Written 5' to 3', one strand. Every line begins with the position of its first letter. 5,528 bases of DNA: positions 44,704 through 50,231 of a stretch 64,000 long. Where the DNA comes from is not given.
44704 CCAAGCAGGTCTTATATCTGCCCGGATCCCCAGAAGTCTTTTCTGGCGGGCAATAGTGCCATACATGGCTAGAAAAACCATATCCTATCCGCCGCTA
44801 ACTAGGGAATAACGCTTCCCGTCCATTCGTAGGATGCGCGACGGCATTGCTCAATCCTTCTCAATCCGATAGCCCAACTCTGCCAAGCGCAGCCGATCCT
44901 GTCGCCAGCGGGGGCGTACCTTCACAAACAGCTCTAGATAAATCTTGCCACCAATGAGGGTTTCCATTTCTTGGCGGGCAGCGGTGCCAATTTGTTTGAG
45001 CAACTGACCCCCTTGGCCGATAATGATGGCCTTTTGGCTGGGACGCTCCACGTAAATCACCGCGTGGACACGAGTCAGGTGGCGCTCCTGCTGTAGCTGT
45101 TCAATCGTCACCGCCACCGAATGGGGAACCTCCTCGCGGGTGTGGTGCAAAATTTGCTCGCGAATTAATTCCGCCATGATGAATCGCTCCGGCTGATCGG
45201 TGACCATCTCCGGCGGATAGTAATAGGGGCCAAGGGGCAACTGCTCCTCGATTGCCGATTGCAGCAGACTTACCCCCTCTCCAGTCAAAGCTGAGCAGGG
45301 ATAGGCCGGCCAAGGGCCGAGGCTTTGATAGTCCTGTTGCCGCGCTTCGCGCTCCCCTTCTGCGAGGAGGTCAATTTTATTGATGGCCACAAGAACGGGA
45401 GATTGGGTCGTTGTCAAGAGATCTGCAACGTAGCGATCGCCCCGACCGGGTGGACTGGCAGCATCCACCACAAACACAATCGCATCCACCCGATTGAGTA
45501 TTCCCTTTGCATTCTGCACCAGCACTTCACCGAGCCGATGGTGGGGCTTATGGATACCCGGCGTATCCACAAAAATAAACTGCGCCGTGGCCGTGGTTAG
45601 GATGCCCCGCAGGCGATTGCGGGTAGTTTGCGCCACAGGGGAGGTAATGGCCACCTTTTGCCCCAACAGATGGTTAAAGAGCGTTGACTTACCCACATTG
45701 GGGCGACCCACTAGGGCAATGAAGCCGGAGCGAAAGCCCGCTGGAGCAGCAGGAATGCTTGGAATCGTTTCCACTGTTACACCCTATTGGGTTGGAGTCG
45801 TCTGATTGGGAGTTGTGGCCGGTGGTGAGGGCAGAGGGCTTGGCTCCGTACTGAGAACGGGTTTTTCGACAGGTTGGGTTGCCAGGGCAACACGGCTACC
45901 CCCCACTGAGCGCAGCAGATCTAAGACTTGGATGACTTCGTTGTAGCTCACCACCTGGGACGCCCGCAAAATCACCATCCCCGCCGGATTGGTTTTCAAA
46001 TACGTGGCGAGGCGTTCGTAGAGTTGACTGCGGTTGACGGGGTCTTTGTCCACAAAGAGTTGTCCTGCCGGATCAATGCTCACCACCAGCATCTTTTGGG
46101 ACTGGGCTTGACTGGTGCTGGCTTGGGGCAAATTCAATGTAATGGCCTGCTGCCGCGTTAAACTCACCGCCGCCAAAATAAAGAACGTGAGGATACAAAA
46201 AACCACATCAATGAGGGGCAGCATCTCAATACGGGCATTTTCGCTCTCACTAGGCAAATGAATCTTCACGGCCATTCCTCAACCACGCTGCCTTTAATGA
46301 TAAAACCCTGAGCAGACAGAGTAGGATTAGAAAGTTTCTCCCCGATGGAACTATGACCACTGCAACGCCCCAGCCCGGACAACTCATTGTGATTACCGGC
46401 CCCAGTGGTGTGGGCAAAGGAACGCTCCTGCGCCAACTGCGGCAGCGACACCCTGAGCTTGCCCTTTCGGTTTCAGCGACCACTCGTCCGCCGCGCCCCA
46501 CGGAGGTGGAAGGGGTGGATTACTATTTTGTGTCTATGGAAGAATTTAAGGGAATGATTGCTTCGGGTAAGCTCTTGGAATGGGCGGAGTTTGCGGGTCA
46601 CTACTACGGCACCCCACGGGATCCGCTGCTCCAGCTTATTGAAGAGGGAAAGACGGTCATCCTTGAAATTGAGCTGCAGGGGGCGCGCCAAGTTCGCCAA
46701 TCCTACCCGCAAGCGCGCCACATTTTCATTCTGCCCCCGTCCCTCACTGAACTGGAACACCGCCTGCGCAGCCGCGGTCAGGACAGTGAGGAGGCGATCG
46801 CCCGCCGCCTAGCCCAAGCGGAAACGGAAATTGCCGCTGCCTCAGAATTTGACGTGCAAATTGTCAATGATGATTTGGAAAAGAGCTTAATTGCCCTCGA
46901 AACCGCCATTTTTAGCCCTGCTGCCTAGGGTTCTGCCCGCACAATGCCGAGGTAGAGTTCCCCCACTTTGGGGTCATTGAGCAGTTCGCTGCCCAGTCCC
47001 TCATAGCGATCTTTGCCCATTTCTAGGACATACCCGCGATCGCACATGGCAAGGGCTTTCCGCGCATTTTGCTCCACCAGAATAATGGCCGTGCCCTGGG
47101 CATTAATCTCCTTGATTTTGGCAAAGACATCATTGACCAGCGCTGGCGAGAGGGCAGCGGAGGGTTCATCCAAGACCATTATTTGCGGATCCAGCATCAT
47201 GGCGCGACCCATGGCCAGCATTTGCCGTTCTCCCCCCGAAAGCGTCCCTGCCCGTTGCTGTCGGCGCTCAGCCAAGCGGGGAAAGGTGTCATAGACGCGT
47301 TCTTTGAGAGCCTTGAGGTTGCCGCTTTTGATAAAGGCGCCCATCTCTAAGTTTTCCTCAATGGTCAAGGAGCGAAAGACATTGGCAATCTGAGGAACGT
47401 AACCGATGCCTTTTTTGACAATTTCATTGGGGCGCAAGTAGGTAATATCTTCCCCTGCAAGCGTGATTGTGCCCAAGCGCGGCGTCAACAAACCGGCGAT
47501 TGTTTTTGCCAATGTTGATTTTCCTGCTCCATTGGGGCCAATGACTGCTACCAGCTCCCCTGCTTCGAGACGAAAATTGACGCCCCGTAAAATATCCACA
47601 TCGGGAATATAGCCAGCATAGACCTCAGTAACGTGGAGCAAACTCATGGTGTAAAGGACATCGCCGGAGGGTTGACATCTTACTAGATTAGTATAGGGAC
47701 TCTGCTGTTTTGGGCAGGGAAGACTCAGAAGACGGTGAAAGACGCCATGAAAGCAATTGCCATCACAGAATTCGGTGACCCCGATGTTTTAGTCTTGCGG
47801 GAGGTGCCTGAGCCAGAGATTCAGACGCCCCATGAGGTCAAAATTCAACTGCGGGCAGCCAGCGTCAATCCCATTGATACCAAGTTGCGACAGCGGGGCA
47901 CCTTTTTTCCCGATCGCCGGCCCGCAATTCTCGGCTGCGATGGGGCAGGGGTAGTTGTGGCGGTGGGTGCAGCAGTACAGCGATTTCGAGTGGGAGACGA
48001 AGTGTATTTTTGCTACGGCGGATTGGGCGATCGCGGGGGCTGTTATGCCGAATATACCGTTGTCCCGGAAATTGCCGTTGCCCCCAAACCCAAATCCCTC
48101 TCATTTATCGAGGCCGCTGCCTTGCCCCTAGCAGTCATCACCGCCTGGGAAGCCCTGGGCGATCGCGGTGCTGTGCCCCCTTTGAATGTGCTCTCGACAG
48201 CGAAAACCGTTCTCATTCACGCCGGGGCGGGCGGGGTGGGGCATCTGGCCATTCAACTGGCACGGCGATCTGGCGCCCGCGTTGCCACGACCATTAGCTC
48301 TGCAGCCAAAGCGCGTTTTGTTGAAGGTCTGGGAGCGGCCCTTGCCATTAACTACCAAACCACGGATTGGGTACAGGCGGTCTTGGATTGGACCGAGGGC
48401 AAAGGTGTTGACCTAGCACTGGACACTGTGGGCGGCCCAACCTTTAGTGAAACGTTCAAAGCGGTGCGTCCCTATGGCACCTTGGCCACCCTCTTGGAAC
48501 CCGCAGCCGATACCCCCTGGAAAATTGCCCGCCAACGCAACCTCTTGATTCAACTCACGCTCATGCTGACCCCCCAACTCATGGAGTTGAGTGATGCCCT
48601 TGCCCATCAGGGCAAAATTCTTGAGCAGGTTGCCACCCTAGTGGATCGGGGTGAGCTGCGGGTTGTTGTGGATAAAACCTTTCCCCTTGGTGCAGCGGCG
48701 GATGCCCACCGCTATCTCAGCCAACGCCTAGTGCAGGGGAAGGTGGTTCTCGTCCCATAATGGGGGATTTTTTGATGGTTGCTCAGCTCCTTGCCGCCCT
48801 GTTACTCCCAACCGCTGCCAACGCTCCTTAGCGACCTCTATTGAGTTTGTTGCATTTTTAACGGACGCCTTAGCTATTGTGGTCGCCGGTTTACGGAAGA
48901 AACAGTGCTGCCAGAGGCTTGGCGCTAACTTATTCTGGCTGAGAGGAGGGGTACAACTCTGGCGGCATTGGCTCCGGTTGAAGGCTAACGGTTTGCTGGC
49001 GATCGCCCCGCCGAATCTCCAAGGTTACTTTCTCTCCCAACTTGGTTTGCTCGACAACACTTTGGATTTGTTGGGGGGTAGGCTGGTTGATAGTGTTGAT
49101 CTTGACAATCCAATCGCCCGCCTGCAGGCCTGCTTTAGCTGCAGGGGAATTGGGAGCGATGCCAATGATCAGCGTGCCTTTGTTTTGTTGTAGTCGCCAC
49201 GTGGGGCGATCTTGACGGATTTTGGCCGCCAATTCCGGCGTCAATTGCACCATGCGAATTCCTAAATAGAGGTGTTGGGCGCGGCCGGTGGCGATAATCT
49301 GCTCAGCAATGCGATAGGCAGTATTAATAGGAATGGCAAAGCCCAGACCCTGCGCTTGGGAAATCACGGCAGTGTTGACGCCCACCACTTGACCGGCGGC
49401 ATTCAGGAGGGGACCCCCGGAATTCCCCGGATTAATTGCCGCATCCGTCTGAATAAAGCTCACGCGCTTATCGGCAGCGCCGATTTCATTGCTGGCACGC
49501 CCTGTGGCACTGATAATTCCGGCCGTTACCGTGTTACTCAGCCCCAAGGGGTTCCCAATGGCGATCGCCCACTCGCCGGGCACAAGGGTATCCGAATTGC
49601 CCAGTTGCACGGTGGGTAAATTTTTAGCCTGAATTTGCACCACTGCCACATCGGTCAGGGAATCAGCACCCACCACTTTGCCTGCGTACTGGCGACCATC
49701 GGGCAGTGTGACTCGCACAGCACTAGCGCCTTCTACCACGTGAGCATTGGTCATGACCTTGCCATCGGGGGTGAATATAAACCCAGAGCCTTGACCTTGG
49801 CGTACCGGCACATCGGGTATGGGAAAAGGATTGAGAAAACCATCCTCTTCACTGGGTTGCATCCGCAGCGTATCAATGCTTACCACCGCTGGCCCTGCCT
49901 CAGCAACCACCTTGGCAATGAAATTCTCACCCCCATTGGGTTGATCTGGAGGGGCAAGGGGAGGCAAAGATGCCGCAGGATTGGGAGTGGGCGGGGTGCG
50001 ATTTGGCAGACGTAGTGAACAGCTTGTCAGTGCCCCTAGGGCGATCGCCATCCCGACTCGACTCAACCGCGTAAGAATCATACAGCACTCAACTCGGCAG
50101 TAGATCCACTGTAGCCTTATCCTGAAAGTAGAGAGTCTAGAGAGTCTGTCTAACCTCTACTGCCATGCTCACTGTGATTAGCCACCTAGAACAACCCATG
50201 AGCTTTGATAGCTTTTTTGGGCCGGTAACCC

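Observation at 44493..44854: Unannotated ~360-nt element present twice in inverted orientation, with conserved hairpins and strand-specific G.U-compatible substitutions (copy A)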

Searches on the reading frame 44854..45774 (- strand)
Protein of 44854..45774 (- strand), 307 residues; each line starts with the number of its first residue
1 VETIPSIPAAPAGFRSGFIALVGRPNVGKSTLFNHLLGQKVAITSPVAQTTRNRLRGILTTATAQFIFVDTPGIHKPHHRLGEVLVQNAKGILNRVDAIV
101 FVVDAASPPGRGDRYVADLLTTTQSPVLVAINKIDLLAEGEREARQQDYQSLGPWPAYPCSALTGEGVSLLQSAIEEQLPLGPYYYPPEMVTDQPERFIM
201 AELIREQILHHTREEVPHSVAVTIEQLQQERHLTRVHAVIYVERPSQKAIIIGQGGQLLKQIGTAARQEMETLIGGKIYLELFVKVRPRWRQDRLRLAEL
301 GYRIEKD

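Call 24: find_encoding_contigs(protein=window:44854-45774:-, flank=3000, max_places=10)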
Protein window:44854-45774:- (307 aa): 1 contig read that carries it; 1 place shown.
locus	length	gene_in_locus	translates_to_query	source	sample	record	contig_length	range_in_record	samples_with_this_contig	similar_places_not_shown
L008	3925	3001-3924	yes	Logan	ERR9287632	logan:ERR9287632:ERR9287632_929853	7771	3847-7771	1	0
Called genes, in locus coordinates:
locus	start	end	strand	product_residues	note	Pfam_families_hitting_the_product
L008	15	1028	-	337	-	PF08240:ADH_N, PF00107:ADH_zinc_N, PF13602:ADH_zinc_N_2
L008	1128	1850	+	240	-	PF00005:ABC_tran, PF02463:SMC_N (faint), PF13304:AAA_21 (faint)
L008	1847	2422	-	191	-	PF00625:Guanylate_kin, PF13238:AAA_18 (weak), PF13671:AAA_33 (faint)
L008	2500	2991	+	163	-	PF02472:ExbD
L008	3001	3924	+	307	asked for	PF03193:RsgA_GTPase (faint), PF00009:GTP_EFTU, PF00350:Dynamin_N (faint), PF01926:MMR_HSR1, PF02421:FeoB_N, PF09439:SRPRB (weak), PF07650:KH_2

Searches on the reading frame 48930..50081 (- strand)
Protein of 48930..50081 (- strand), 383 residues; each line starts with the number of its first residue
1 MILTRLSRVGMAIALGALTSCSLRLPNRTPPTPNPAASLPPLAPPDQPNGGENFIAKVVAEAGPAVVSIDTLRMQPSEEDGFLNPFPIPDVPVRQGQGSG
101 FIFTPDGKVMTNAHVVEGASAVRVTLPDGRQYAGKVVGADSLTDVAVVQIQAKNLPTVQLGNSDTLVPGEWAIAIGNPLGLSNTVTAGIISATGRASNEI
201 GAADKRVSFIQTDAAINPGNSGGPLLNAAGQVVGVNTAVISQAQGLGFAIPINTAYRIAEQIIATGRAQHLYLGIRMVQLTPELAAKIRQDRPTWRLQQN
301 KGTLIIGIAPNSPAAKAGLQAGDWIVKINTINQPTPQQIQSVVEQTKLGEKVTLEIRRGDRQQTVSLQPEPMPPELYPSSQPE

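Call 27: find_homologous_proteins(query=window:48930-50081:-, max_evalue=1e-60)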
Query window:48930-50081:- (383 aa): 7907 proteins with E <= 1e-60 among 8000 candidates; the best 120 are listed.
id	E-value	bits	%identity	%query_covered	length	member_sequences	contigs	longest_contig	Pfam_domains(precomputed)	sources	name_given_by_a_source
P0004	3.0e-230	782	95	100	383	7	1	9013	PF13365.13,PF17820.8,PF00595.30,PF13180.13,PF00089.33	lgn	-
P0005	1.8e-219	746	90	100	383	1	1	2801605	PF13365.13,PF17820.8,PF00595.30,PF13180.13,PF00089.33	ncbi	ncbi:trypsin-like peptidase domain-containing protein [Thermosynechococcus sp. FA-CM-4201]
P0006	1.1e-217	741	89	100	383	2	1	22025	PF13365.13,PF17820.8,PF00595.30,PF13180.13,PF00089.33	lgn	-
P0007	1.6e-216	737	89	100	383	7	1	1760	PF13365.13,PF17820.8,PF00595.30,PF13180.13,PF00089.33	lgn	-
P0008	4.3e-216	735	89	100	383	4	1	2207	PF13365.13,PF17820.8,PF00595.30,PF13180.13,PF00089.33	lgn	-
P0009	1.4e-215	734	88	100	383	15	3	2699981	PF13365.13,PF17820.8,PF00595.30,PF13180.13,PF00089.33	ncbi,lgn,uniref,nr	ncbi:trypsin-like peptidase domain-containing protein [Thermosynechococcus sp. PP45]|uniref:trypsin-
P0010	3.7e-213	726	87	100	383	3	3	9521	PF13365.13,PF17820.8,PF00595.30,PF13180.13,PF00089.33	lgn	-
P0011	4.5e-213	725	87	100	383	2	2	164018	PF13365.13,PF17820.8,PF00595.30,PF13180.13,PF00089.33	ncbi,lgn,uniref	ncbi:MAG: trypsin-like peptidase domain-containing protein [Thermosynechococcus sp.]|uniref:trypsin-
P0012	1.2e-212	724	87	100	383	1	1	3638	PF13365.13,PF17820.8,PF00595.30,PF13180.13,PF00089.33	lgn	-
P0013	7.1e-211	718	87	100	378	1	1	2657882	PF13365.13,PF17820.8,PF00595.30,PF13180.13,PF00089.33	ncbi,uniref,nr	ncbi:trypsin-like peptidase domain-containing protein [Thermosynechococcus sp. QKsg1]|uniref:trypsin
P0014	1.6e-210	717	87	100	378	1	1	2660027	PF13365.13,PF17820.8,PF00595.30,PF13180.13,PF00089.33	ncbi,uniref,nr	ncbi:trypsin-like peptidase domain-containing protein [Thermosynechococcus sp. QS41]|uniref:trypsin-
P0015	2.5e-210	716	86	100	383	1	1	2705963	PF13365.13,PF17820.8,PF00595.30,PF13180.13,PF00089.33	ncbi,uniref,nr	ncbi:trypsin-like peptidase domain-containing protein [Thermosynechococcus sp. HN-54]|uniref:trypsin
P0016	5.6e-208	709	85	100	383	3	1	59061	PF13365.13,PF17820.8,PF00595.30,PF13180.13,PF00089.33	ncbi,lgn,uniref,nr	ncbi:trypsin-like peptidase domain-containing protein [Thermosynechococcus sp. M3746_W2019_013]|unir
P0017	2.0e-206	704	84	100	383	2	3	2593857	PF13365.13,PF17820.8,PF00595.30,PF13180.13,PF00089.33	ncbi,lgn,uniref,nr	ncbi:trypsin-like peptidase domain-containing protein [Thermosynechococcus vestitus]|uniref:trypsin-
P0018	8.1e-194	662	89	90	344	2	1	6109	PF13365.13,PF17820.8,PF00595.30,PF13180.13,PF00089.33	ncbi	ncbi:MAG: trypsin-like peptidase domain-containing protein, partial [Thermosynechococcus sp.]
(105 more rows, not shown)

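Call 29: find_encoding_contigs(protein=P0005, flank=10000, max_places=2)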
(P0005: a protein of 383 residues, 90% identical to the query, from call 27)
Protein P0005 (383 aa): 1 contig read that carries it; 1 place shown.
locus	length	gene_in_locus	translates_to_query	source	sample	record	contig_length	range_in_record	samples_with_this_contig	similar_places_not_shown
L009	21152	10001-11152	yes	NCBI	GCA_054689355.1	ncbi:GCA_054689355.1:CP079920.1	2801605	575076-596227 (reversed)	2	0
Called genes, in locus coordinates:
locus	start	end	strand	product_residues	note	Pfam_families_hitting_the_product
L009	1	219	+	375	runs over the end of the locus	PF14258:DUF4350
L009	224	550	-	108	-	PF00111:Fer2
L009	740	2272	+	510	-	PF00421:PSII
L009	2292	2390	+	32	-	PF01405:PsbT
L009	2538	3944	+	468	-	PF00300:His_Phos_1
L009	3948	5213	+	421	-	PF12890:DHOase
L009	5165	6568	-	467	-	PF00206:Lyase_1, PF10415:FumaraseC_C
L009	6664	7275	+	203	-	PF01545:Cation_efflux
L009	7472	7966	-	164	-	-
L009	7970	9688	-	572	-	PF00449:Urease_alpha, PF07969:Amidohydro_3 (faint), PF01979:Amidohydro_1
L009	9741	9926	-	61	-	-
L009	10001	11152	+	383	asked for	PF00089:Trypsin, PF13365:Trypsin_2, PF00595:PDZ, PF13180:PDZ_2, PF17820:PDZ_6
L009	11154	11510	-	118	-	PF06557:DUF1122 (faint), PF17977:zf-RING_13 (faint)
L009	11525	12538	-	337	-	PF08240:ADH_N, PF00107:ADH_zinc_N, PF13602:ADH_zinc_N_2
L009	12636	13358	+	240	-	PF00005:ABC_tran, PF02463:SMC_N (faint), PF13304:AAA_21 (faint)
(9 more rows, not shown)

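Call 30: find_encoding_contigs(protein=P0009, flank=10000, max_places=2)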
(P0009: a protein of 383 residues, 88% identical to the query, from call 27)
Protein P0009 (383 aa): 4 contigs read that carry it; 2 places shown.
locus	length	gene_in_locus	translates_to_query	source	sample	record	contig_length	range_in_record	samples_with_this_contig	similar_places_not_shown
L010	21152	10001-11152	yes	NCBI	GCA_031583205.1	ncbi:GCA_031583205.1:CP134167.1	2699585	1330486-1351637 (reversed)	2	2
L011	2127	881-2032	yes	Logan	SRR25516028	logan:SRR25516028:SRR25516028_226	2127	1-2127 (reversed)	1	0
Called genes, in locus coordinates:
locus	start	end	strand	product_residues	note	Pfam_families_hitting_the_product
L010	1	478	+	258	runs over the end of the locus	PF00106:adh_short, PF08659:KR, PF13561:adh_short_C2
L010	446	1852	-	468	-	PF02517:Rce1-like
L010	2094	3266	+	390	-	-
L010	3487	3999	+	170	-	PF00719:Pyrophosphatase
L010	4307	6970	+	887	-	PF01751:Toprim, PF01131:Topoisom_bac, PF13368:Toprim_C_rpt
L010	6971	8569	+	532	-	PF19864:Radical_SAM_N2, PF04055:Radical_SAM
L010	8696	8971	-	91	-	PF13358:DDE_3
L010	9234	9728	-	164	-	-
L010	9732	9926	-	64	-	-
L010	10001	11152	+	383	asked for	PF00089:Trypsin, PF13365:Trypsin_2, PF00595:PDZ (weak), PF13180:PDZ_2, PF17820:PDZ_6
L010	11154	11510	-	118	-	-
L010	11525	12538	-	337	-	PF08240:ADH_N, PF00107:ADH_zinc_N, PF13602:ADH_zinc_N_2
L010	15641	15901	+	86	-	-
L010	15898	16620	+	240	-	PF00005:ABC_tran, PF02463:SMC_N (faint), PF13304:AAA_21 (faint)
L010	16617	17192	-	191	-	PF13191:AAA_16 (faint), PF00625:Guanylate_kin, PF13671:AAA_33 (faint)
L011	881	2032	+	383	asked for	PF00089:Trypsin, PF13365:Trypsin_2, PF00595:PDZ (weak), PF13180:PDZ_2, PF17820:PDZ_6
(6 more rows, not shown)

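Call 31: find_encoding_contigs(protein=P0017, flank=10000, max_places=2)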
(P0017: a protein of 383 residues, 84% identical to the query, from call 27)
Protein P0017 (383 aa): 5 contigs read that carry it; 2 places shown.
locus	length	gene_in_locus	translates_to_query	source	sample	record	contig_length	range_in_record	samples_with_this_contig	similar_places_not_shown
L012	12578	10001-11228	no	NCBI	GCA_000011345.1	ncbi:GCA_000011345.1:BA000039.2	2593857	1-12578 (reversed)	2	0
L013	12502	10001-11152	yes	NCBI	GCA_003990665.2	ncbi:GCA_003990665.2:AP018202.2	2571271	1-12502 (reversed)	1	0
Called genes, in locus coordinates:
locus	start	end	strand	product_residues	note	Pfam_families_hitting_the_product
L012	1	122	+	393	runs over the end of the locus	PF01546:Peptidase_M20, PF07687:M20_dimer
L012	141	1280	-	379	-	PF03739:LptF_LptG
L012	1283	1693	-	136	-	-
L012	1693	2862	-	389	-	PF00005:ABC_tran, PF13304:AAA_21 (faint), PF13732:DrrA1-3_C (weak)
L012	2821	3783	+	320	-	PF19991:HMA_2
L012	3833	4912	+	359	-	PF27675:YCF81_N, PF01850:PIN, PF13638:PIN_4 (faint), PF01938:TRAM (faint)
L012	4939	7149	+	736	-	PF00535:Glycos_transf_2, PF13641:Glyco_tranf_2_3, PF13506:Glyco_transf_21, PF13632:Glyco_trans_2_3, PF03552:Cellulose_synt, PF07238:PilZ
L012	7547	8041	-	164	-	PF13174:TPR_6 (faint), PF13428:TPR_14 (faint)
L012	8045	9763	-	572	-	PF00449:Urease_alpha, PF07969:Amidohydro_3 (faint), PF01979:Amidohydro_1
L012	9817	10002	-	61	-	-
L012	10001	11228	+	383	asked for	PF00089:Trypsin, PF13365:Trypsin_2, PF00595:PDZ (weak), PF13180:PDZ_2, PF17820:PDZ_6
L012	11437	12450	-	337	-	PF08240:ADH_N, PF00107:ADH_zinc_N, PF13602:ADH_zinc_N_2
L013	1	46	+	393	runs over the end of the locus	PF01546:Peptidase_M20, PF07687:M20_dimer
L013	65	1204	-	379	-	PF03739:LptF_LptG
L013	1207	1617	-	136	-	-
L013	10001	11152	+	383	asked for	PF00089:Trypsin, PF13365:Trypsin_2, PF00595:PDZ (weak), PF13180:PDZ_2, PF17820:PDZ_6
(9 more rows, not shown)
